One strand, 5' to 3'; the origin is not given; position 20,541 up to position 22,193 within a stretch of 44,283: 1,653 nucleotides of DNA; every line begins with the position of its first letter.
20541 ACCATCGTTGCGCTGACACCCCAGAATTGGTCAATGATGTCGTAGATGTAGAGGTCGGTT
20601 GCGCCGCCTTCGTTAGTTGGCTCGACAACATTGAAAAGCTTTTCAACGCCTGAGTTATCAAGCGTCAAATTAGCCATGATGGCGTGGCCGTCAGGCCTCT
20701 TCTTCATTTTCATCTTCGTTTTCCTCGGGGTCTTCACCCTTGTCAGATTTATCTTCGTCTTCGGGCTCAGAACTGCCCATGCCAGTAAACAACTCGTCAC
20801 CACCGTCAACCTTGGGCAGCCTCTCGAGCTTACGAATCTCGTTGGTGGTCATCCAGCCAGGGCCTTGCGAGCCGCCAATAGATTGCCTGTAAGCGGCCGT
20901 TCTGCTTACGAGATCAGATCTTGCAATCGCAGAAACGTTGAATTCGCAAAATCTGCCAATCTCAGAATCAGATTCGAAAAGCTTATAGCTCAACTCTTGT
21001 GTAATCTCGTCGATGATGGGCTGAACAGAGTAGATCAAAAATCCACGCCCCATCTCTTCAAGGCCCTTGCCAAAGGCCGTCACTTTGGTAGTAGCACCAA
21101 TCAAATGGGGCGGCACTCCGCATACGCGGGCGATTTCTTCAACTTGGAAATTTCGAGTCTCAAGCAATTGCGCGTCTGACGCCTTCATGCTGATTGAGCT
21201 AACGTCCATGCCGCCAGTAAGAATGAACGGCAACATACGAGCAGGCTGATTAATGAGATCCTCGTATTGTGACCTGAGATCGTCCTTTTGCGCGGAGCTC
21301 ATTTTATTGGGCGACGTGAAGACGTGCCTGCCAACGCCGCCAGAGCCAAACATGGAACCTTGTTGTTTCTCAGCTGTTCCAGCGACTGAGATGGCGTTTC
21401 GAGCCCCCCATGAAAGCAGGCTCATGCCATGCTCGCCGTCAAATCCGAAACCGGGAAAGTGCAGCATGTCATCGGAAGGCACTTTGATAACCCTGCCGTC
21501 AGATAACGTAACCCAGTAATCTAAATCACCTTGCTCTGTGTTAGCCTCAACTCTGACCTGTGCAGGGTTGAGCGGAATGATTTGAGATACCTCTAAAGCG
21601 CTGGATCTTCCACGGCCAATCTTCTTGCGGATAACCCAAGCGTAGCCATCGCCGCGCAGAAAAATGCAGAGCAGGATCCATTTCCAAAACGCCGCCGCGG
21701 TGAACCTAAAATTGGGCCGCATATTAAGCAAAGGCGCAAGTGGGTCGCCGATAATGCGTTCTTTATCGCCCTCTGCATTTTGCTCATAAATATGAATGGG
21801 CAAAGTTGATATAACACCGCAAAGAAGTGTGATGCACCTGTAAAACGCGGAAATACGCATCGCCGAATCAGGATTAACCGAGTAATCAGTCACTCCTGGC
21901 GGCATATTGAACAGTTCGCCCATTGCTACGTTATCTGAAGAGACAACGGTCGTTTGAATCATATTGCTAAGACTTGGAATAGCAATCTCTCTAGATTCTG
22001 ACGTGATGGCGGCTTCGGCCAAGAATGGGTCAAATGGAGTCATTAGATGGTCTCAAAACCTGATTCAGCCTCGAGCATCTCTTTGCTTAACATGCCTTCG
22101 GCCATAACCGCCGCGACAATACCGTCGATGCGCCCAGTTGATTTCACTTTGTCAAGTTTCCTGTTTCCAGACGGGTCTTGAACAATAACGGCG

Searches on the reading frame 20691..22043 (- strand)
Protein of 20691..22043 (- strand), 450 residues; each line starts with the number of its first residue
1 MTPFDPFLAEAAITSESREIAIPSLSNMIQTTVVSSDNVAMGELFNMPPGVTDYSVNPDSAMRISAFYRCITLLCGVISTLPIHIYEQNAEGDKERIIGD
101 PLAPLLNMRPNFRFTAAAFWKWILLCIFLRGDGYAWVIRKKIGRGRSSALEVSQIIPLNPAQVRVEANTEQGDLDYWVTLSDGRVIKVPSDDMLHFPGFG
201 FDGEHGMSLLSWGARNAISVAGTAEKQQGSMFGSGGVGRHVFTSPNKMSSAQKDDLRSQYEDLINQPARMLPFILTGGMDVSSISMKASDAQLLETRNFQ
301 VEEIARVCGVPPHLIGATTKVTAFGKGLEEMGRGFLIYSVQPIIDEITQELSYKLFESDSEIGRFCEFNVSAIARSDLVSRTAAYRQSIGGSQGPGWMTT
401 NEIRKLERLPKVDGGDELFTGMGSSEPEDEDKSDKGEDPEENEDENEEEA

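Call 49: search_protein_families(library=phrogs, proteins=[window:20691-22043:-], max_evalue=0.00001)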
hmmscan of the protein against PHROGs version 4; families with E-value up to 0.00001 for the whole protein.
window:20691-22043:- (450 aa): 6 families
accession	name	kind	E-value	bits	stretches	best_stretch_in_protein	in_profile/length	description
phrog_12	-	head and packaging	7.5e-90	303.7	1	46-446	77-464/646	portal protein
phrog_2662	-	head and packaging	9.9e-41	141.1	1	41-434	37-435/717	portal protein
phrog_5929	-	head and packaging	2.5e-37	129.4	1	233-448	13-223/228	portal protein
phrog_11323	-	unknown function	5.2e-16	59.9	1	327-444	12-127/130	-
phrog_2271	-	head and packaging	8.1e-09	34.7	1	56-439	44-413/859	portal protein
phrog_21454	-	unknown function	5e-06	26.9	1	257-420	17-171/320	-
